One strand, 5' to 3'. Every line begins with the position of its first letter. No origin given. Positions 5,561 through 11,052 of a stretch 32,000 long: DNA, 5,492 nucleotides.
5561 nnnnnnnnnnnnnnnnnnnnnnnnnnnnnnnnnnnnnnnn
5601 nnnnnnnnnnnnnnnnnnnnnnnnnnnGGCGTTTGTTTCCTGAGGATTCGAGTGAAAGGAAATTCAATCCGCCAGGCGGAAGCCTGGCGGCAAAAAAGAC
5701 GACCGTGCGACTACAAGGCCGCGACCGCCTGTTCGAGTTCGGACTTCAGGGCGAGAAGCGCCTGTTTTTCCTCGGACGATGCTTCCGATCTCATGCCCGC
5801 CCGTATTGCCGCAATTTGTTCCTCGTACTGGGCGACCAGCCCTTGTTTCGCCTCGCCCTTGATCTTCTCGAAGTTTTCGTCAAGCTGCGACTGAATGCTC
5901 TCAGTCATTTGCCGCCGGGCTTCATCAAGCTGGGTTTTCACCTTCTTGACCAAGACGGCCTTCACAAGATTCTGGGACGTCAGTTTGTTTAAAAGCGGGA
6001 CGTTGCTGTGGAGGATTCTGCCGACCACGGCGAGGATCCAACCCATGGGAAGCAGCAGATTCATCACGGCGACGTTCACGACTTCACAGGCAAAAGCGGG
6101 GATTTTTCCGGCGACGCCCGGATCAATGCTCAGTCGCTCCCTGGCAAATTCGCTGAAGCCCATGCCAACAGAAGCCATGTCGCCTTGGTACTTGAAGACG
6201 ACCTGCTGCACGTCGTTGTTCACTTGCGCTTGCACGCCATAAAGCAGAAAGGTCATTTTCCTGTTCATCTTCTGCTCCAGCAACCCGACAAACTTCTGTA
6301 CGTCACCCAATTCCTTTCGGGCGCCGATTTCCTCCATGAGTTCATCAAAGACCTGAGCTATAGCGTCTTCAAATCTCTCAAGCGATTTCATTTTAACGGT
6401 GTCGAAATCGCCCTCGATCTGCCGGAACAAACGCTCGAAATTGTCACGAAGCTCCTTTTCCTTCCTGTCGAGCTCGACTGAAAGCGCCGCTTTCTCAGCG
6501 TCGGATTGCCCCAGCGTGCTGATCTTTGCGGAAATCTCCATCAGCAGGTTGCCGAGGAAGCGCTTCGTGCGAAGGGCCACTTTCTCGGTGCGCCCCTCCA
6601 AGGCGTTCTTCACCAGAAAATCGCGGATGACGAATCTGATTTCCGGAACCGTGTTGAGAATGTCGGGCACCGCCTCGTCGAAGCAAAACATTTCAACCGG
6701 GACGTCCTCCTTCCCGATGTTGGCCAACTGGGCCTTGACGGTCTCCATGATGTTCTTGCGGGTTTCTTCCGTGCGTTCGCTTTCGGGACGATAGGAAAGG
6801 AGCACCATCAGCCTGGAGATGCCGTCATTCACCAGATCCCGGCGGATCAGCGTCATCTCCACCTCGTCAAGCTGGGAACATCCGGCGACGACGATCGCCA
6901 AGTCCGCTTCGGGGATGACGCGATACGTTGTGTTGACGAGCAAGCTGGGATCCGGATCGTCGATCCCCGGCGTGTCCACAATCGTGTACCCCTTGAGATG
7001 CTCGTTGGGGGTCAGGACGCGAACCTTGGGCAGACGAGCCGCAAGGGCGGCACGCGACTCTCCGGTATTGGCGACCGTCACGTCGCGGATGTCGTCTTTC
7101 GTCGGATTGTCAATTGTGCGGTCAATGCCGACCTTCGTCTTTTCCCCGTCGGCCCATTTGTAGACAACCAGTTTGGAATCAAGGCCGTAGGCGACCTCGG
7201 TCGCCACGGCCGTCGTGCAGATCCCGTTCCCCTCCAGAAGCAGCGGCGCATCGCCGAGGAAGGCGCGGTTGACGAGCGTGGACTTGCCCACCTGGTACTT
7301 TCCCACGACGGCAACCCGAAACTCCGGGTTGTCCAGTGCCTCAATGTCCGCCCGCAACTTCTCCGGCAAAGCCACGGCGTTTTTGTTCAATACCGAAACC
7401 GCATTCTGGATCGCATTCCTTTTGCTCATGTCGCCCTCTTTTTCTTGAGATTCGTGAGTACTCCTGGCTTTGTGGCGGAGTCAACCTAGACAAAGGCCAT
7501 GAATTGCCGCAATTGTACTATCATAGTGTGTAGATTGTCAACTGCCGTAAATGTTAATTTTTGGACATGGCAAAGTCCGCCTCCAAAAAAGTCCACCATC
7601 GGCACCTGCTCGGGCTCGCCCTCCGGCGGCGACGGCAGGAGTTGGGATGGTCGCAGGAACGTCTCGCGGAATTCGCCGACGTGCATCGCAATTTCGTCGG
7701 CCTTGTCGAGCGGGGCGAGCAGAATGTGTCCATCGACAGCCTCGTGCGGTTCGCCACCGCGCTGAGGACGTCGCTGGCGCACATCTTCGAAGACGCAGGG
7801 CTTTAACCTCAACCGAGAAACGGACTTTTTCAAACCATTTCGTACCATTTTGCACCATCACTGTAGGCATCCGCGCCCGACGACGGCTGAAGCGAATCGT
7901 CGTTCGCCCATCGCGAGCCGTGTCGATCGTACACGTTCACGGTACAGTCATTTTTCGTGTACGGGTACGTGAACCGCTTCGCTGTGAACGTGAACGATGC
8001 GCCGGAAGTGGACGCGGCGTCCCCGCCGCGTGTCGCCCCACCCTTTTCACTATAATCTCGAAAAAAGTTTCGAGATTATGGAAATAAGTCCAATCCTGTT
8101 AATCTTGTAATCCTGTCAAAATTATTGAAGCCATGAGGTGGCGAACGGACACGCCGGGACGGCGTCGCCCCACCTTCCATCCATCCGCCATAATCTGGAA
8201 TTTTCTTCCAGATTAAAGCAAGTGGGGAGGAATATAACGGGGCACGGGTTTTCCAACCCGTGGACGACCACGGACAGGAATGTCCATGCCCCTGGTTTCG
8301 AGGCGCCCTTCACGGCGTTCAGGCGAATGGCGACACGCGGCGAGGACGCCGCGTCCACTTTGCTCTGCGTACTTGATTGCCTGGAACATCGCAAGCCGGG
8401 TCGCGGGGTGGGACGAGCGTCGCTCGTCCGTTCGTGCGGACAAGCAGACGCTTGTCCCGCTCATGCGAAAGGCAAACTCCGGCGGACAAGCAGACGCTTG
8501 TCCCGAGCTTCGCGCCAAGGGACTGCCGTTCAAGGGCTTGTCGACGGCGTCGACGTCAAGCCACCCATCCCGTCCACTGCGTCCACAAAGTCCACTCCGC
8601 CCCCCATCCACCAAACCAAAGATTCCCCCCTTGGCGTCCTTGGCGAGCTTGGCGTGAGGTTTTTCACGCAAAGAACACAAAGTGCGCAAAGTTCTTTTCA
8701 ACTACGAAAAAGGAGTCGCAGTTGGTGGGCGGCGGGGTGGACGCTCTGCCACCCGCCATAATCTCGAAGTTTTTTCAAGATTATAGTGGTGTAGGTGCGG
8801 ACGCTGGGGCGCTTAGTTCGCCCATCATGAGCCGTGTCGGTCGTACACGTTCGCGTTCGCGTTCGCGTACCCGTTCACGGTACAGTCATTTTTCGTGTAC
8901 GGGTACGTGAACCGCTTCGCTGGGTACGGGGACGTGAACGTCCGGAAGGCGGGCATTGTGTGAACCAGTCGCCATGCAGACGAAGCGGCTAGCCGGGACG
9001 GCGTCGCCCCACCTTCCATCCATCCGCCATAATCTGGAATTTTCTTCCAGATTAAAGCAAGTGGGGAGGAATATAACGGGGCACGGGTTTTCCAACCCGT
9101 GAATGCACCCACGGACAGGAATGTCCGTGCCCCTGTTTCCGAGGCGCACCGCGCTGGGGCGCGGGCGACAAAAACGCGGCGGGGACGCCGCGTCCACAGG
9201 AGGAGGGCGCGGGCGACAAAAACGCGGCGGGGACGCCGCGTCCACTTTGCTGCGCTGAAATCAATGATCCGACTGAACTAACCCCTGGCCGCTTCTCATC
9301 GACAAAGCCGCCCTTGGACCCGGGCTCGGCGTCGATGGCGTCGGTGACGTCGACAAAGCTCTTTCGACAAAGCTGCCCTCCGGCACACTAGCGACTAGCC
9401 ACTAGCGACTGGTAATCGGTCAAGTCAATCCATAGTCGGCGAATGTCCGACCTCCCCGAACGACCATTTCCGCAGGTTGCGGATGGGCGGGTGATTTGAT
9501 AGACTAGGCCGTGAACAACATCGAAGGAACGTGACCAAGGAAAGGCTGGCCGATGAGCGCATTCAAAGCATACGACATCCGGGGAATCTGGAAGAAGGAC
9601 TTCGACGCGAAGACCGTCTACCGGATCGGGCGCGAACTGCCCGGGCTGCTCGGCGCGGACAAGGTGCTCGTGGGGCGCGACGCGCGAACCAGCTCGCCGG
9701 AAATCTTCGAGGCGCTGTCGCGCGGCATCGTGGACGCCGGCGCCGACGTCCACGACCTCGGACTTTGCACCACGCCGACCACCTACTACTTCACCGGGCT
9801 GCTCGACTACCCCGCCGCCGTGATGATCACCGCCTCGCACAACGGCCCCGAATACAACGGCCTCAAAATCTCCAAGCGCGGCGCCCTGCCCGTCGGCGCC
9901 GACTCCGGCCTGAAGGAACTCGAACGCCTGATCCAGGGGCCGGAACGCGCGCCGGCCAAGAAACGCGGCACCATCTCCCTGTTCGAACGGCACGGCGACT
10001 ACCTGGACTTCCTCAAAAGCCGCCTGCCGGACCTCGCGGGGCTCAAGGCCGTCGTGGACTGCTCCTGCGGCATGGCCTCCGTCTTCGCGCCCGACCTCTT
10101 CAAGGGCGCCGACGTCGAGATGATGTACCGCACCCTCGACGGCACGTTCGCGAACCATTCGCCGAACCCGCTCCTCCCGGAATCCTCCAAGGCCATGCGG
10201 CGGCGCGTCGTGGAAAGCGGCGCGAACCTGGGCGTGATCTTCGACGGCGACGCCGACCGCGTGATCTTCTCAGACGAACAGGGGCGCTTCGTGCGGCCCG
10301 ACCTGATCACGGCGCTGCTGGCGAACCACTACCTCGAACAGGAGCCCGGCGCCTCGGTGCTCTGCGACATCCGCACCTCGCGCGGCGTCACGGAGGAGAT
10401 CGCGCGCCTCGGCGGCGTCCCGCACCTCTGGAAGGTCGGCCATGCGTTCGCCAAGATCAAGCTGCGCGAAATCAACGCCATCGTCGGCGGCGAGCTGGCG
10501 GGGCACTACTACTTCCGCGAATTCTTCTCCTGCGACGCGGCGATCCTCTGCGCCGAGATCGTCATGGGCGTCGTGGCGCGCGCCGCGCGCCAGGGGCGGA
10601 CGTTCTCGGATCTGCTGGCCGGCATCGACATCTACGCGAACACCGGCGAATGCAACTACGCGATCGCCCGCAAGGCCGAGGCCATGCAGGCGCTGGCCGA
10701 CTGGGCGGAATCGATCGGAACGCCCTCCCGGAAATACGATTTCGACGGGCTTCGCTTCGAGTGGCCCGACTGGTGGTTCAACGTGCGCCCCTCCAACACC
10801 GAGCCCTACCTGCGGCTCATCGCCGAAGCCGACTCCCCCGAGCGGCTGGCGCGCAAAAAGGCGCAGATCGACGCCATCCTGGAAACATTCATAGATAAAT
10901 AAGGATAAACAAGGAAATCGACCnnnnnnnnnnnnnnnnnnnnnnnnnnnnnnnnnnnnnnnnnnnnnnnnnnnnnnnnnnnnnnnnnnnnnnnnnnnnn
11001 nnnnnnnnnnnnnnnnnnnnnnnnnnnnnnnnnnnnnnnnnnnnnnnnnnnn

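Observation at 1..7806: Operon of four divergent dynamin-family GTPase paralogs with a divergent XRE regulator: candidate multi-dynamin (Eleos-like?) system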

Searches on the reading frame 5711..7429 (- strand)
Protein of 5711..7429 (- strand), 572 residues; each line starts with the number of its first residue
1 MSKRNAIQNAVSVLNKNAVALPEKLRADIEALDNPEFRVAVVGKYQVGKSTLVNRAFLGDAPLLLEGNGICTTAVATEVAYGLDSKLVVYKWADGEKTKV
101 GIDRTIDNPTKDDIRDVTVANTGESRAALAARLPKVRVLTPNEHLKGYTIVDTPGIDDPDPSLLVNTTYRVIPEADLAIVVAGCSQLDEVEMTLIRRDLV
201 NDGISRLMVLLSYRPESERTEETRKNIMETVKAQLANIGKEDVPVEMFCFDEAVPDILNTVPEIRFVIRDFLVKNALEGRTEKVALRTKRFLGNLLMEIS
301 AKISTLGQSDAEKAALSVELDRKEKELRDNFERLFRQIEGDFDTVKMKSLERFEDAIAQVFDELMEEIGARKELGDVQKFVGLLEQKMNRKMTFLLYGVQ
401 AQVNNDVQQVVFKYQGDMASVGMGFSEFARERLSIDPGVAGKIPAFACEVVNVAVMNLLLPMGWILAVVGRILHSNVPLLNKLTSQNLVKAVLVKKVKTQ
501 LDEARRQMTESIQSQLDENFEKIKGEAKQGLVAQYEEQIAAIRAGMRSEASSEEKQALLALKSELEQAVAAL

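Call 9: search_protein_families(library=pfam, proteins=[window:5711-7429:-], max_evalue=0.1)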
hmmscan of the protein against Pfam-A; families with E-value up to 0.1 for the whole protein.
window:5711-7429:- (572 aa): 4 families
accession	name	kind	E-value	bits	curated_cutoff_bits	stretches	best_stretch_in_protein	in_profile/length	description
PF00350.29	Dynamin_N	-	5.1e-12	46.6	27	1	39-206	1-161/168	Dynamin family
PF01926.29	MMR_HSR1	-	1.1e-06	29.2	21.9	1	38-56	1-19/113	50S ribosome-binding GTPase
PF16043.11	DUF4795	-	0.016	15.1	34.8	0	479-544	100-166/208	Domain of unknown function (DUF4795)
PF00009.33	GTP_EFTU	-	0.095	12.7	26.5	0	103-186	41-104/188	Elongation factor Tu GTP binding domain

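Call 10: search_protein_families(library=padloc, proteins=[window:5711-7429:-], max_evalue=0.1)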
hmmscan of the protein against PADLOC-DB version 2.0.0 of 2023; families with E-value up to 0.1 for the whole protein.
window:5711-7429:- (572 aa): 4 families
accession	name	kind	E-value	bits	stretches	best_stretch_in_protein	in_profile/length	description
PDLC03841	LeoBC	-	3.6e-16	57.4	2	269-546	283-580/601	-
PDLC03839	LeoA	-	7.3e-13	46.4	3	21-55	41-76/559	-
PDLC03842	LeoB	-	5.7e-06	23.5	1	299-558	279-551/568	-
PDLC01192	Cas10d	-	0.00059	16.3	1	475-550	606-680/847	CAS-I-D; effector_LS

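Call 11: search_protein_families(library=ncbifam, proteins=[window:5711-7429:-], max_evalue=0.1)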
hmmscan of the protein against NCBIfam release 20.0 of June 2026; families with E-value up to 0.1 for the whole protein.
window:5711-7429:- (572 aa): 9 families
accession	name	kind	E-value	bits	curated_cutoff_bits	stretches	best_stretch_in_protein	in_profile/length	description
TIGR00231.1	small_GTP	domain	3e-06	27.1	42.5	1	146-208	49-117/164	GTP-binding protein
TIGR03594.1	GTPase_EngA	equivalog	9.8e-06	24.8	306.7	1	15-81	154-220/432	ribosome biogenesis GTPase Der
TIGR03918.1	GTP_HydF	equivalog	4.4e-05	22.5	325.55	1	149-221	59-133/392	[FeFe] hydrogenase H-cluster maturation GTPase HydF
NF000908.1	PRK00089.1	equivalog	0.00048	19.5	237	0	39-55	6-22/291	GTPase Era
NF002828.0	PRK03003.1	equivalog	0.0014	17.3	631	1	23-56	27-60/477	ribosome biogenesis GTPase Der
NF041922.1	DLP_LeoA_gen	subfamily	0.0085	15.1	325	0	19-54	32-67/532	LeoA/HP0731 family dynamin-like GTPase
TIGR00436.1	era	equivalog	0.013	14.9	116.25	1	38-56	2-20/270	GTPase Era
TIGR03596.1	GTPase_YlqF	equivalog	0.037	13.4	208.2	1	15-55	96-137/276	ribosome biogenesis GTPase YlqF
TIGR03597.1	GTPase_YqeH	equivalog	0.043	13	297.4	0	21-55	141-174/361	ribosome biogenesis GTPase YqeH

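Call 50: search_solved_structures(query=window:5711-7429:-, max_evalue=1, show_alignments=0)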
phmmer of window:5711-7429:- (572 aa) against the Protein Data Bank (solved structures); distinct sequences matched with E-value up to 1: 4.
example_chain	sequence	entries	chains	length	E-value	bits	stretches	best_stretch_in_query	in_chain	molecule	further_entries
6j72_A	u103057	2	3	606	8.7e-11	44.3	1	15-338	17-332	Isoniazid inducible gene protein IniA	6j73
1xzp_A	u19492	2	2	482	0.0044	18.9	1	20-114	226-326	Probable tRNA modification GTPase trmE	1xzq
7aoi_XL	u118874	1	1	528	0.62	11.8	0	37-56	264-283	GTP-binding protein, putative,mt-EngA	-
6yxx_EA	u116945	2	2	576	0.84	11.4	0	37-56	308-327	mt-EngA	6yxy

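Call 103: list_cluster_members(proteins=[window:5711-7429:-, window:3303-5627:-, window:721-3267:-, L001:7246-8196:+, L001:9764-11071:+])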
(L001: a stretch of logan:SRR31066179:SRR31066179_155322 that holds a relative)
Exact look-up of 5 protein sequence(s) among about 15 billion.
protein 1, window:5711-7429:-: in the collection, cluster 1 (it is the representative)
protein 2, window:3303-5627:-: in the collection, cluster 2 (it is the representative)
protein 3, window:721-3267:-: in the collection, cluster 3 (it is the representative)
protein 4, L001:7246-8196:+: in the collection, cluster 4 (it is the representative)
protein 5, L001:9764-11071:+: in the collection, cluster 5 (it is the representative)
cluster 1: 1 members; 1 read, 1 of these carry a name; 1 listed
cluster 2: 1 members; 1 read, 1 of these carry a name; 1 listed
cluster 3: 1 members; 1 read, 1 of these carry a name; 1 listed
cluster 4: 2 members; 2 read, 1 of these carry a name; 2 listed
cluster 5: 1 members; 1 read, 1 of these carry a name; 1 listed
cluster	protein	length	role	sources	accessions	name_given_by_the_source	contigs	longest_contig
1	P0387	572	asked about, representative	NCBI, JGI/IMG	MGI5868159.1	MAG: dynamin family protein [Kiritimatiellia bacterium] | hypothetical protein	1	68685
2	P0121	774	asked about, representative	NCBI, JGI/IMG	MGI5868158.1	MAG: hypothetical protein ACOX9C_01760 [Kiritimatiellia bacterium] | hypothetical protein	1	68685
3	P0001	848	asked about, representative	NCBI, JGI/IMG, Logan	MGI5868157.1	MAG: hypothetical protein ACOX9C_01755 [Kiritimatiellia bacterium] | hypothetical protein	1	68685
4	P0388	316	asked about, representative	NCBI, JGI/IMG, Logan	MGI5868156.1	MAG: dynamin family protein [Kiritimatiellia bacterium] | hypothetical protein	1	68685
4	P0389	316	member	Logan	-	-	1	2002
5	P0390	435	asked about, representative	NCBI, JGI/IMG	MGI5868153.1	MAG: DUF445 family protein [Kiritimatiellia bacterium] | uncharacterized membrane protein YheB (UPF0754 family)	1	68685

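Call 104: find_encoding_contigs(protein=P0390, flank=10000, max_places=3)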
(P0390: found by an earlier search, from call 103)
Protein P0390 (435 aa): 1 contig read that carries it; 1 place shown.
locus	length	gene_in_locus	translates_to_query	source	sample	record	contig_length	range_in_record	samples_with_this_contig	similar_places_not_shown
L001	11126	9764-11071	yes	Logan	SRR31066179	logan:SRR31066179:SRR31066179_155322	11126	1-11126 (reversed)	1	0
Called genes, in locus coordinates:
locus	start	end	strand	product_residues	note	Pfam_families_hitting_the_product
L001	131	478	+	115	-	-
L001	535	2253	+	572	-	PF00350:Dynamin_N, PF01926:MMR_HSR1 (faint)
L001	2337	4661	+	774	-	-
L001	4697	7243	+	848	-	-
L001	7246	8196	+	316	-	PF00350:Dynamin_N, PF01926:MMR_HSR1 (faint)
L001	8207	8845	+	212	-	-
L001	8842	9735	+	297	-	PF01435:Peptidase_M48, PF13240:Zn_Ribbon_1 (weak)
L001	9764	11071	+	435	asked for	PF04286:DUF445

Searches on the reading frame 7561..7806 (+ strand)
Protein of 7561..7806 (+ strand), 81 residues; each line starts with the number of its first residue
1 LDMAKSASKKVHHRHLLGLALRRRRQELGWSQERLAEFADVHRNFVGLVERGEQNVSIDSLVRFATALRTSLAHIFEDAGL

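Call 9: search_protein_families(library=pfam, proteins=[window:7561-7806:+], max_evalue=0.1)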
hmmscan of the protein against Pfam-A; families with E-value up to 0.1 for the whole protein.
window:7561-7806:+ (81 aa): 5 families
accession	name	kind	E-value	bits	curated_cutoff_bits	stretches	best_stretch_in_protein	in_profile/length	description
PF01381.28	HTH_3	-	1.3e-11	44.8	23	1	21-73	1-53/55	Helix-turn-helix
PF13560.12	HTH_31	-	6.2e-11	42.9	27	1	17-73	2-59/64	Helix-turn-helix domain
PF13443.12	HTH_26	-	0.00074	20.2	22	1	21-77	2-59/63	Cro/C1-type HTH DNA-binding domain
PF13744.12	HTH_37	-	0.0013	19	27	1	8-68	10-71/80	Helix-turn-helix domain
PF19599.4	DUF6104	-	0.046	14.4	27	0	27-51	21-45/58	Family of unknown function (DUF6104)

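Call 10: search_protein_families(library=padloc, proteins=[window:7561-7806:+], max_evalue=0.1)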
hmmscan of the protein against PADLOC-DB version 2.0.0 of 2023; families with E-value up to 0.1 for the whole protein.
window:7561-7806:+ (81 aa): 12 families
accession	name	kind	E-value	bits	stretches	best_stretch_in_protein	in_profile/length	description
PDLC03665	Control_protein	-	1e-12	46.1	1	20-76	12-69/77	control protein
PDLC03671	Control_protein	-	2.3e-11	41.8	1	19-80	17-78/84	control protein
PDLC03666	Control_protein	-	1.1e-10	39.8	1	22-76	14-66/77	control protein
PDLC03664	Control_protein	-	2e-10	39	1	17-69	14-66/74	control protein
PDLC02926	HTH_VI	-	3.1e-08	31.8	1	17-75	2-60/92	-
PDLC04142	capH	-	1.5e-07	30.4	1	15-77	5-67/103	capH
PDLC03536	REase_II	-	7.4e-07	27.1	1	21-76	17-70/237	Type II restriction enzyme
PDLC03952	RmrA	-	0.00029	17.8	1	3-76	9-82/395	-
PDLC03668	Control_protein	-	0.00035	19.1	1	21-76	13-68/79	control protein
PDLC03953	RmrA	-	0.00051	17.4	1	21-71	10-60/373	-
PDLC03949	RmrA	-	0.0014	15.5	1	24-78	10-64/363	-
PDLC03947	RmrA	-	0.045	10.6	1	9-77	4-72/383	-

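Call 11: search_protein_families(library=ncbifam, proteins=[window:7561-7806:+], max_evalue=0.1)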
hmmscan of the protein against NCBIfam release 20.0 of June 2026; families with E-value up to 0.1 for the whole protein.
window:7561-7806:+ (81 aa): 14 families
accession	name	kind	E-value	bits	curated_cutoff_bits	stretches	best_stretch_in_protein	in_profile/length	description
TIGR03070.1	couple_hipB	subfamily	2.3e-13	49.8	71.65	1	17-68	3-54/58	type II toxin-antitoxin system Y4mF family antitoxin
NF006015.0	PRK08154.1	subfamily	5e-09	35.8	204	1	6-78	20-92/314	anaerobic benzoate catabolism transcriptional regulator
NF041951.1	phage_RstR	subfamily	2.8e-07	30.8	80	1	20-75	6-61/108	RstR family transcriptional repressor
NF003162.0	PRK04140.1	equivalog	3.7e-05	22.9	263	1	18-73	128-183/317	transcriptional regulator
NF007257.0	PRK09706.1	subfamily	4.7e-05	23.2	101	1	15-75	4-64/135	transcriptional repressor DicA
NF046032.1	TransRegSlrRBacil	equivalog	0.00015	21.9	250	1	18-77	3-63/149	HTH-type transcriptional regulator SlrR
TIGR03830.1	CxxCG_CxxCG_HTH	subfamily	0.00019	21.2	61.8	1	5-66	55-117/127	type II TA system antitoxin MqsA family protein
NF041677.1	trans_regClgR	equivalog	0.00054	20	170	1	14-80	6-72/113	transcriptional regulator ClgR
NF007408.0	PRK09943.1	equivalog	0.0018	17.9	211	1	18-77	9-68/185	HTH-type transcriptional regulator PuuR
TIGR02607.1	antidote_HigA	equivalog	0.0058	16.4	47.7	1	26-71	17-62/81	HigA family addiction module antitoxin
NF010465.0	PRK13890.1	equivalog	0.0098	16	96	1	25-79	14-68/121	conjugal transfer protein TrbA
TIGR00270.2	TIGR00270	equivalog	0.012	15.5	110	1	21-72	80-131/159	multiprotein bridging factor aMBF1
NF041493.1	MobT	equivalog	0.025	13.4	600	1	21-64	1-44/383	MobT family relaxase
NF047948.1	male_kill_WMK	equivalog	0.048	13.1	300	1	16-73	162-219/300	WO male-killing family protein Wmk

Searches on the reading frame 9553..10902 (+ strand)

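Call 18: search_protein_families(library=pfam, proteins=[window:9553-10902:+], max_evalue=0.001)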
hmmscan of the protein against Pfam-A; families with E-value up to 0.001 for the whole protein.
window:9553-10902:+ (449 aa): 4 families
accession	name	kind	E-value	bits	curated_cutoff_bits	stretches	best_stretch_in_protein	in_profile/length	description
PF02878.22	PGM_PMM_I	-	2.7e-30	105.3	22.5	1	3-128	3-132/138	Phosphoglucomutase/phosphomannomutase, alpha/beta/alpha domain I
PF02879.22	PGM_PMM_II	-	6.5e-16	59.2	29.3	1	150-244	3-103/103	Phosphoglucomutase/phosphomannomutase, alpha/beta/alpha domain II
PF02880.22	PGM_PMM_III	-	1.4e-15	57.9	20.7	1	249-356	2-110/115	Phosphoglucomutase/phosphomannomutase, alpha/beta/alpha domain III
PF00408.26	PGM_PMM_IV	-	2.2e-10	40.9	23.1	1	370-440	5-66/68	Phosphoglucomutase/phosphomannomutase, C-terminal domain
